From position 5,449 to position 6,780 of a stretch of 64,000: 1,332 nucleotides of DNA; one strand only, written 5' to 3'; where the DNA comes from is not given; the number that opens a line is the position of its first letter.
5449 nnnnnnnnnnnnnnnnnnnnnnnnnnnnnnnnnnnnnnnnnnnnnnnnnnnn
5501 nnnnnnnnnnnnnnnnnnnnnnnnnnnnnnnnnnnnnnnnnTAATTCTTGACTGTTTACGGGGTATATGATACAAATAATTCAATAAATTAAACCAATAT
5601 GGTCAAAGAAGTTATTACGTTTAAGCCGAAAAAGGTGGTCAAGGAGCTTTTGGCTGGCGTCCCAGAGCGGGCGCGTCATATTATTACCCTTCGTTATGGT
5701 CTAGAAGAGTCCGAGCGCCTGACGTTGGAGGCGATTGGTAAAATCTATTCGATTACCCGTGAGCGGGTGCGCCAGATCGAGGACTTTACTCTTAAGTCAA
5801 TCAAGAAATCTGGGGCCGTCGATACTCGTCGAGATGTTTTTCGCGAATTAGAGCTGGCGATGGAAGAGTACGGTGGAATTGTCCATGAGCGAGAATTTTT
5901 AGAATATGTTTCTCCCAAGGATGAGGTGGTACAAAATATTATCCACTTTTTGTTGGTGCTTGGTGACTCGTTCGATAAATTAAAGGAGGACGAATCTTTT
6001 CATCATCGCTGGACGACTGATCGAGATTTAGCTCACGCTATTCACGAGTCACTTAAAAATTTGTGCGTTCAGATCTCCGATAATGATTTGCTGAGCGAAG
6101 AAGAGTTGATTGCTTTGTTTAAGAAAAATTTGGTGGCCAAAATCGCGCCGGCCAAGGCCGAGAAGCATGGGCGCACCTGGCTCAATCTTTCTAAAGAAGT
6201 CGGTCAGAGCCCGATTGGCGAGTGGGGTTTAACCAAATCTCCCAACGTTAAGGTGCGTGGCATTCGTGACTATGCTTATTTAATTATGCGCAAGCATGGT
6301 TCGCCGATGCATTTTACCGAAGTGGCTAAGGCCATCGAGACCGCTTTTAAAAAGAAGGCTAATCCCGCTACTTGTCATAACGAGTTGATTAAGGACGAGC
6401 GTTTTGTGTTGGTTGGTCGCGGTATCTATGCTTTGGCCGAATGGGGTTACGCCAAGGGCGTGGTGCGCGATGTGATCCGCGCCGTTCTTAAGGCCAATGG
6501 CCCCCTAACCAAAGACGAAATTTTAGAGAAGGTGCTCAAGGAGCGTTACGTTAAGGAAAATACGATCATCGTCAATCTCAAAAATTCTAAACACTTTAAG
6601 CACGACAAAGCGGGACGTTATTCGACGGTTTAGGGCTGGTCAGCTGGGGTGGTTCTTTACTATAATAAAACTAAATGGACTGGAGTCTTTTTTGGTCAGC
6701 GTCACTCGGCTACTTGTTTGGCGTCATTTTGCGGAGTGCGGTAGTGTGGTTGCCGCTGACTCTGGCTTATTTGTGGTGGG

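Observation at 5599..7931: Low-GC pair: a sigma-70 region-4 + HARE-HTH fusion protein and an uncharacterised 418 aa membrane-anchored protein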

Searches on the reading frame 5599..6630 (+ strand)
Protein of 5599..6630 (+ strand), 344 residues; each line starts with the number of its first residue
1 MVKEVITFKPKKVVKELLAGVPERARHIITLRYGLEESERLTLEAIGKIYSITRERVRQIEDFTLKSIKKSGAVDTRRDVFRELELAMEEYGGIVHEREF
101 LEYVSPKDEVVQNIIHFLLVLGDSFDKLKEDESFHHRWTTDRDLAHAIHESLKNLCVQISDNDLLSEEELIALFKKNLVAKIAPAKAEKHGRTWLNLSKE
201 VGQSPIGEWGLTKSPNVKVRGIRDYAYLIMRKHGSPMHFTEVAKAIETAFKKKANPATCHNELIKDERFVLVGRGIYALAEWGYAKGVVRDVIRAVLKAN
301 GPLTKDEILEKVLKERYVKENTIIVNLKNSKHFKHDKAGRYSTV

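Call 3: search_protein_families(library=pfam, proteins=[window:5599-6630:+], max_evalue=1)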
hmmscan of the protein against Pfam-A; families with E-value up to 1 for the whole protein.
window:5599-6630:+ (344 aa): 4 families
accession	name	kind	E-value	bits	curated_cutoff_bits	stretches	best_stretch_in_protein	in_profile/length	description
PF04545.22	Sigma70_r4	-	5.7e-13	48.6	24.1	1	17-70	1-50/50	Sigma-70, region 4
PF05066.19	HARE-HTH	-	7.3e-10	39.5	25.9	1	224-282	5-71/71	HB1, ASXL, restriction endonuclease HTH domain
PF02824.27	TGS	-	0.098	13.2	22.2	1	136-156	14-34/60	TGS domain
PF11784.13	DUF3320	-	0.12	12.8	25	1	285-314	8-37/50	Protein of unknown function (DUF3320)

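Call 4: search_protein_families(library=ncbifam, proteins=[window:5599-6630:+], max_evalue=1)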
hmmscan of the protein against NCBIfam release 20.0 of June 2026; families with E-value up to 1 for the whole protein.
window:5599-6630:+ (344 aa): 31 families (the best 25 are shown)
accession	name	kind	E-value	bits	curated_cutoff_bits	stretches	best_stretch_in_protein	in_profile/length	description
NF041931.2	MzaA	equivalog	3.3e-16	59.3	800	1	11-71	644-704/726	MZA anti-phage system associated sigma-70 family RNA polymerase sigma factor MzaA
NF004208.0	PRK05658.1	equivalog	1.9e-13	50.3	555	1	8-70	556-618/631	RNA polymerase sigma factor RpoD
TIGR02393.1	RpoD_Cterm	equivalog_domain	2.6e-12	46.9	354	1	11-71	167-227/238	RNA polymerase sigma factor RpoD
TIGR02394.1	rpoS_proteo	equivalog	6.1e-12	45.6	378.7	1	11-70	213-272/285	RNA polymerase sigma factor RpoS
NF005920.0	PRK07921.1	subfamily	6.8e-12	45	464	1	10-73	256-319/328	RNA polymerase sigma factor SigB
NF004561.0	PRK05901.1-3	equivalog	3.1e-11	43.1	582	1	14-79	469-534/537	RNA polymerase sigma factor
NF005642.0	PRK07405.1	subfamily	4e-11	42.7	524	1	14-71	251-308/318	RNA polymerase sigma factor SigD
TIGR02997.1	Sig70-cyanoRpoD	subfamily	5.7e-11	42.2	384.5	1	12-68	241-297/298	RNA polymerase sigma factor, RpoD/SigA family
NF005643.0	PRK07406.1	equivalog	5.8e-11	42.1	500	1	15-70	330-385/397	RNA polymerase sigma factor RpoD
NF005785.0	PRK07598.1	equivalog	6e-11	41.8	554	1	12-82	342-412/415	RNA polymerase sigma factor SigC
NF004207.0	PRK05657.1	equivalog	1.5e-10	41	394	1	11-70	256-315/329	RNA polymerase sigma factor RpoS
NF006666.0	PRK09210.1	equivalog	6.8e-10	38.8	572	1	12-72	300-360/370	RNA polymerase sigma factor RpoD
NF004615.0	PRK05949.1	subfamily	9.3e-10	37.9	530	1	13-70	259-316/327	RNA polymerase sigma factor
NF004560.0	PRK05901.1-1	equivalog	2.4e-09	36.8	711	1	15-72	449-506/516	RNA polymerase sigma factor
TIGR02937.1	sigma70-ECF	superfamily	7.2e-09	35.5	42.9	1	12-70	109-163/165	sigma-70 family RNA polymerase sigma factor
TIGR04567.1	RNAP_delt_lowGC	equivalog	3.9e-06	27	42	1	224-288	7-76/83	DNA-directed RNA polymerase subunit delta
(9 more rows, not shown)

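Call 5: find_homologous_proteins(query=window:5599-6630:+)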
Query window:5599-6630:+ (344 aa): 7943 proteins with E <= 0.001 among 8000 candidates; the best 120 are listed.
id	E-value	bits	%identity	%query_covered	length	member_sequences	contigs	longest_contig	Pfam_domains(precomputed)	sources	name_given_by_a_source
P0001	1.3e-223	759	100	100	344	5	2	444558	PF04545.23,PF05066.20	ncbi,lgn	-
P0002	7.9e-192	655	85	100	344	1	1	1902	PF04545.23,PF05066.20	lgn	-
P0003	1.9e-171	588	76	100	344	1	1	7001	PF04545.23,PF05066.20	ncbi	-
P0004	1.7e-170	584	74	100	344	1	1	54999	PF04545.23,PF05066.20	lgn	-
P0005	1.5e-169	581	74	99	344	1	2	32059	PF04545.23,PF05066.20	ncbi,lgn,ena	-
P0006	2.4e-169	581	75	99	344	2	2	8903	PF04545.23,PF05066.20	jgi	jgi:hypothetical protein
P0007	2.0e-167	574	73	100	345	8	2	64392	PF04545.23,PF05066.20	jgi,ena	jgi:hypothetical protein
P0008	5.4e-167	573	73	99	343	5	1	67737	PF04545.23,PF05066.20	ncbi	-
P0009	5.7e-167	573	72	100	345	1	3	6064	PF04545.23,PF05066.20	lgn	-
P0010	7.2e-167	573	72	99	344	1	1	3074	PF04545.23,PF05066.20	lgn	-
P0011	2.4e-161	554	70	99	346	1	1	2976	PF04545.23,PF05066.20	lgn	-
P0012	7.9e-160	549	70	100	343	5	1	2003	PF04545.23,PF05066.20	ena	-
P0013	1.5e-159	549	70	99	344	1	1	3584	PF04545.23,PF05066.20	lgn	-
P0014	5.1e-158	543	74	94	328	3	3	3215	PF04545.23,PF05066.20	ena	-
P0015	1.5e-151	522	68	99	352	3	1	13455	PF04545.23,PF05066.20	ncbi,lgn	-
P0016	4.2e-150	517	67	99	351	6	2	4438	PF04545.23,PF05066.20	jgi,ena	-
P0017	6.7e-150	517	67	100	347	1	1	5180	PF04545.23,PF05066.20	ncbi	-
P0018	2.8e-149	515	67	100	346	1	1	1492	PF04545.23,PF05066.20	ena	-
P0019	1.3e-147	509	65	99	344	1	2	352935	PF04545.23,PF05066.20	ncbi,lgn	-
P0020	2.2e-144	499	65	100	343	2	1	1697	PF04545.23,PF05066.20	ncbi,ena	-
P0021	1.4e-143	496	65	99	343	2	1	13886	PF04545.23,PF05066.20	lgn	-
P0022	1.4e-143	496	65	100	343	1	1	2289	PF04545.23,PF05066.20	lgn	-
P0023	1.1e-137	477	63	99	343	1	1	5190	PF04545.23,PF05066.20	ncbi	-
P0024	1.4e-137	476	63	100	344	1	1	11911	PF04545.23,PF05066.20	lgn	-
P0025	3.3e-137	475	60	99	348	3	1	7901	PF04545.23,PF05066.20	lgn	-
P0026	5.3e-137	474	63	98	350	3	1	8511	PF04545.23,PF05066.20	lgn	-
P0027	6.7e-137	474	62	99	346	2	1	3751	PF04545.23,PF05066.20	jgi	jgi:hypothetical protein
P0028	1.3e-136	473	62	100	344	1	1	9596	PF04545.23,PF05066.20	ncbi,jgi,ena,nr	ncbi:MAG TPA: sigma factor-like helix-turn-helix DNA-binding protein [Candidatus Paceibacterota bact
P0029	3.4e-136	472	63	99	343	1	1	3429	PF04545.23,PF05066.20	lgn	-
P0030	1.2e-135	470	61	100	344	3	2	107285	PF04545.23,PF05066.20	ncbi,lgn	-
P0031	1.5e-135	470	61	99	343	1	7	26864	PF04545.23,PF05066.20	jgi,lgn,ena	-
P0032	4.0e-135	468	61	100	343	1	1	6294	PF04545.23,PF05066.20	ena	-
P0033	4.8e-135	468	60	99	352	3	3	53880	PF04545.23,PF05066.20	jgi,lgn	jgi:hypothetical protein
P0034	5.9e-135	468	60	99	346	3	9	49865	PF04545.23,PF05066.20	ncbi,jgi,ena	ncbi:MAG TPA: sigma factor-like helix-turn-helix DNA-binding protein [Candidatus Paceibacterota bact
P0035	9.7e-135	467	62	100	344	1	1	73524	PF04545.23,PF05066.20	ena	-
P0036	1.8e-134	466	61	99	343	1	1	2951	PF04545.23,PF05066.20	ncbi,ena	-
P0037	3.2e-134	465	60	99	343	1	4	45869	PF04545.23,PF05066.20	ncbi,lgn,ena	ncbi:MAG: sigma factor-like helix-turn-helix DNA-binding protein [Patescibacteria group bacterium]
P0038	3.8e-134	465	60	100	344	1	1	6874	PF04545.23,PF05066.20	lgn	-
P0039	4.1e-134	465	62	98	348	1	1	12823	PF04545.23,PF05066.20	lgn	-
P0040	4.3e-134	465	61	100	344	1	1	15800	PF04545.23,PF05066.20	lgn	-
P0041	6.2e-134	464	63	98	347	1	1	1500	PF04545.23,PF05066.20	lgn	-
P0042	6.2e-134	464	59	100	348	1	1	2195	PF04545.23,PF05066.20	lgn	-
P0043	8.6e-134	464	61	100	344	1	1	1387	PF04545.23,PF05066.20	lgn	-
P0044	1.8e-133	463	63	99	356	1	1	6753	PF04545.23,PF05066.20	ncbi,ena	-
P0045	3.3e-133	462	60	99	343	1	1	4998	PF04545.23,PF05066.20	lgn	-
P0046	3.3e-133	462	61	100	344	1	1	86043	PF04545.23,PF05066.20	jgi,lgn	jgi:hypothetical protein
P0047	9.4e-133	460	61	98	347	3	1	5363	PF04545.23,PF05066.20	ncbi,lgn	-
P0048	1.0e-132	460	61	99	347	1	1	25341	PF04545.23,PF05066.20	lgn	-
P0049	1.3e-132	460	58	99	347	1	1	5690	PF04545.23,PF05066.20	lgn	-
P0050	1.3e-132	460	61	100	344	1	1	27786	PF04545.23,PF05066.20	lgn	-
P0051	1.5e-132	460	60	99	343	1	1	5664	PF04545.23,PF05066.20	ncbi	-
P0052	1.7e-132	460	60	99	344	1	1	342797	PF04545.23,PF05066.20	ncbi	-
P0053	1.9e-132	459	60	100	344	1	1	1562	PF04545.23,PF05066.20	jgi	jgi:hypothetical protein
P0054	2.8e-132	459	59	99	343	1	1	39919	PF04545.23,PF05066.20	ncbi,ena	-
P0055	3.5e-132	459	60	99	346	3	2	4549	PF04545.23,PF05066.20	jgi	jgi:DNA-binding winged helix-turn-helix (wHTH) protein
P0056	3.6e-132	458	59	100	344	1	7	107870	PF04545.23,PF05066.20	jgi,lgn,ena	-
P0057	4.0e-132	458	60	100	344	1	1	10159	PF04545.23,PF05066.20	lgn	-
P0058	4.3e-132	458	59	100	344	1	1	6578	PF04545.23,PF05066.20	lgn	-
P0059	4.5e-132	458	61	100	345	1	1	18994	PF04545.23,PF05066.20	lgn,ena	-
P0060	6.6e-132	458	61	99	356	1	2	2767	PF04545.23,PF05066.20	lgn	-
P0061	8.2e-132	457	59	100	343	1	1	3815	PF04545.23,PF05066.20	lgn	-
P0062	8.5e-132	457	60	100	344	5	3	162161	PF04545.23,PF05066.20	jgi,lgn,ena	-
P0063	9.9e-132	457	61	99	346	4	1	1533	PF04545.23,PF05066.20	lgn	-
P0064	1.0e-131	457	61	99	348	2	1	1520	PF04545.23,PF05066.20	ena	-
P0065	1.3e-131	457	59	100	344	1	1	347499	PF04545.23,PF05066.20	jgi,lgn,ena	-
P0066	1.4e-131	457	60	99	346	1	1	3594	PF04545.23,PF05066.20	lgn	-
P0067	1.8e-131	456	61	99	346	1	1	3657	PF04545.23,PF05066.20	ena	-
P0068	2.0e-131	456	61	100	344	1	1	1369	PF04545.23,PF05066.20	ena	-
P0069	2.5e-131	456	59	99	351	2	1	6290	PF04545.23,PF05066.20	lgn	-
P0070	3.6e-131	455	59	99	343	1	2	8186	PF04545.23,PF05066.20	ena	-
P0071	4.9e-131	455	61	98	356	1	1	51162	PF04545.23,PF05066.20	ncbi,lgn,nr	ncbi:MAG: sigma factor-like helix-turn-helix DNA-binding protein [Patescibacteria group bacterium]|n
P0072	5.1e-131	455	59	99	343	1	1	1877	PF04545.23,PF05066.20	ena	-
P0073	5.4e-131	455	60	100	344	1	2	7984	PF04545.23,PF05066.20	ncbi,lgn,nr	ncbi:MAG: hypothetical protein NTY66_00800 [Candidatus Vogelbacteria bacterium]|nr:hypothetical prot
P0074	6.1e-131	454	60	99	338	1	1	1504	PF04545.23,PF05066.20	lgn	-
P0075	6.3e-131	454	59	99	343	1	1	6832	PF04545.23,PF05066.20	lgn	-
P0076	7.4e-131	454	56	100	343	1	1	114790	PF04545.23,PF05066.20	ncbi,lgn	-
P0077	8.6e-131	454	60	99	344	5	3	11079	PF04545.23,PF05066.20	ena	-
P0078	1.1e-130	454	59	99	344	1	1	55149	PF04545.23,PF05066.20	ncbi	-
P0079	1.8e-130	453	59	100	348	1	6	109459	PF04545.23,PF05066.20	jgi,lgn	jgi:hypothetical protein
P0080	1.9e-130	453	60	100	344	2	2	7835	PF04545.23,PF05066.20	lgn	-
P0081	2.0e-130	453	61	99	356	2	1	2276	PF04545.23,PF05066.20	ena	-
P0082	2.1e-130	453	59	99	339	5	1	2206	PF04545.23,PF05066.20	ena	-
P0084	4.0e-130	452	59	99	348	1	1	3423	PF04545.23,PF05066.20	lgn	-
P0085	4.6e-130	452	61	99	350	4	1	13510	PF04545.23,PF05066.20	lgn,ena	-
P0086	6.5e-130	451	60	100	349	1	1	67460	PF04545.23,PF05066.20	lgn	-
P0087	6.8e-130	451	60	100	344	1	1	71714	PF04545.23,PF05066.20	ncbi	-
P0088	8.2e-130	451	58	99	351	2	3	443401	PF04545.23,PF05066.20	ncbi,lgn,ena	ncbi:MAG: sigma factor-like helix-turn-helix DNA-binding protein [Patescibacteria group bacterium]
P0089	9.3e-130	451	59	99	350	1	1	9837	PF04545.23,PF05066.20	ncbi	-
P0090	1.0e-129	450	59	99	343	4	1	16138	PF04545.23,PF05066.20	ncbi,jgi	jgi:hypothetical protein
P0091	1.3e-129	450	60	99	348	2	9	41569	PF04545.23,PF05066.20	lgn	-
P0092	1.4e-129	450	57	100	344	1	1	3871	PF04545.23,PF05066.20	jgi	-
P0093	1.6e-129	450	59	99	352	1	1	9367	PF04545.23,PF05066.20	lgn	-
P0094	3.8e-129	449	60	98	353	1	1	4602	PF04545.23,PF05066.20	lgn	-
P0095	6.8e-129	448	57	100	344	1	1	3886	PF04545.23,PF05066.20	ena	-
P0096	8.8e-129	447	59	100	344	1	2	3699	PF04545.23,PF05066.20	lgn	-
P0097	1.1e-128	447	59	99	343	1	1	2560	PF04545.23,PF05066.20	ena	-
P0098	2.1e-128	446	59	98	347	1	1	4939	PF04545.23,PF05066.20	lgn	-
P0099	2.6e-128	446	58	100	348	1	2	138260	PF04545.23,PF05066.20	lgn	-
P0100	2.7e-128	446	59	98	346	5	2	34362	PF04545.23,PF05066.20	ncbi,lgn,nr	ncbi:MAG: hypothetical protein KBC48_01220 [Candidatus Pacebacteria bacterium]|nr:hypothetical prote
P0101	2.9e-128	446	61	99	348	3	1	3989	PF04545.23,PF05066.20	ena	-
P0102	4.0e-128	445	57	99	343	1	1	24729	PF04545.23,PF05066.20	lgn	-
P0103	5.5e-128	445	59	99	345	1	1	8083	PF04545.23,PF05066.20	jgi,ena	-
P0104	5.5e-128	445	57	99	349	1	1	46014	PF04545.23,PF05066.20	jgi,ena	-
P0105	6.8e-128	444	58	99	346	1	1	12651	PF04545.23,PF05066.20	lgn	-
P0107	1.1e-127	444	59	98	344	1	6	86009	PF04545.23,PF05066.20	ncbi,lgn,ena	ncbi:MAG: sigma factor-like helix-turn-helix DNA-binding protein [Patescibacteria group bacterium]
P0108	1.3e-127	444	61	99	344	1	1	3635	PF04545.23,PF05066.20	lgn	-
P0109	1.4e-127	443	60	99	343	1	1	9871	PF04545.23,PF05066.20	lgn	-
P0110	1.5e-127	443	58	99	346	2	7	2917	PF04545.23,PF05066.20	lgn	-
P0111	1.5e-127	443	60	98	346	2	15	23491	PF04545.23,PF05066.20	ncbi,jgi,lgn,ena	-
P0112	2.0e-127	443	58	98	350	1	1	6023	PF04545.23,PF05066.20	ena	-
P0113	2.3e-127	443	59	100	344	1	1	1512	PF04545.23,PF05066.20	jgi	jgi:hypothetical protein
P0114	2.8e-127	442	57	100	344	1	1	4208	PF04545.23,PF05066.20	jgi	jgi:hypothetical protein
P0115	4.1e-127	442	58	100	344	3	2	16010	PF04545.23,PF05066.20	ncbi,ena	-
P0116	6.5e-127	441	58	99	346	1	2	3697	PF04545.23,PF05066.20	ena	-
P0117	7.0e-127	441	56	100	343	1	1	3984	PF04545.23,PF05066.20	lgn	-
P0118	7.8e-127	441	61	99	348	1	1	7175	PF04545.23,PF05066.20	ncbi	-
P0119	9.6e-127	441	58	99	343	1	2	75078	PF04545.23,PF05066.20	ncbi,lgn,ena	ncbi:MAG: sigma factor-like helix-turn-helix DNA-binding protein [Patescibacteria group bacterium]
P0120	1.3e-126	440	58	99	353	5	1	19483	PF04545.23,PF05066.20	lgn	-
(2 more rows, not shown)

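Call 7: find_encoding_contigs(protein=window:5599-6630:+, flank=8000, max_places=4)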
Protein window:5599-6630:+ (344 aa): 2 contigs read that carry it; 2 places shown.
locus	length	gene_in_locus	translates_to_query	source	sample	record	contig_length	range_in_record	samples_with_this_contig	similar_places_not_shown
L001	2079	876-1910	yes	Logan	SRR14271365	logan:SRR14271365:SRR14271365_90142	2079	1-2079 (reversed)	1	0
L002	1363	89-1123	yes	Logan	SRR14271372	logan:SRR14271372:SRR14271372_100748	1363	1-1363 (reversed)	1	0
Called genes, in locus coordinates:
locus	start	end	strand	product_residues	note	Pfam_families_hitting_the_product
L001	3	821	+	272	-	?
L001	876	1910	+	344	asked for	PF04545:Sigma70_r4, PF05066:HARE-HTH (weak)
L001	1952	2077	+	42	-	?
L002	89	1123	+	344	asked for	PF04545:Sigma70_r4, PF05066:HARE-HTH (weak)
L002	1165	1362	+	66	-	?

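Call 22: search_protein_families(library=phrogs, proteins=[window:5599-6630:+], max_evalue=0.1)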
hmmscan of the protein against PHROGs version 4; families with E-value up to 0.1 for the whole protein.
window:5599-6630:+ (344 aa): 3 families
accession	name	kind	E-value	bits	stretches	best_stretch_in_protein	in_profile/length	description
phrog_351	-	transcription regulation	1.5e-09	38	1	13-71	668-725/928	RNA polymerase sigma factor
phrog_36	-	transcription regulation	0.013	16.1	1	12-70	131-185/220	transcriptional regulator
phrog_1291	-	unknown function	0.055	14.6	0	133-176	31-74/104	-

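Call 23: search_protein_families(library=padloc, proteins=[window:5599-6630:+], max_evalue=0.1)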
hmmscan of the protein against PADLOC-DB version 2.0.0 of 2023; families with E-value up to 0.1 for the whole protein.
window:5599-6630:+ (344 aa): 1 family
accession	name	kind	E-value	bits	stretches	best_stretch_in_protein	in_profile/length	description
PDLC02203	MzaA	-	3.6e-08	30.1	1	13-71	600-658/683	-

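Call 29: predict_structure(alignment_id=A2)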
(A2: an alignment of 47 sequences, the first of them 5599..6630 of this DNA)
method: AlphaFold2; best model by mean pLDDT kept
length: 344 residues; sequences in the alignment: 47
mean_pLDDT: 83.4   pTM: 0.65
mean pLDDT of the five models: 83.4, 81.5, 80.3, 76.8, 76.6
residues with pLDDT >= 90: 154; 70-90: 141; 50-70: 39; < 50: 10
segments of 3 or more residues with pLDDT < 50: 280-286
pLDDT, mean of each block of 10 residues (from residue 1): 72 93 95 90 95 96 94 89 93 91 88 95 91 91 93 91 81 90 86 92 79 70 74 70 81 76 69 53 50 85 90 68 74 85 88
secondary structure, 60 per line:
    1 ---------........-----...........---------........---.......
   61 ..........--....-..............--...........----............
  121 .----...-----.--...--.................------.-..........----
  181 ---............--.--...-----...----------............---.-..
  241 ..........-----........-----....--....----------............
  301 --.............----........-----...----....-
elements in order: H10-17 H23-33 H43-50 H54-70 H73-76 H78-91 E94-96 H97-104 H109-121 E126-128 E137-139 H142-158 H167-176 H184-195 E201-203 E209-211 H222-233 H239-250 H256-263 E269-272 E275-278 H289-300 H305-315 H320-327 E333-335 E340-343
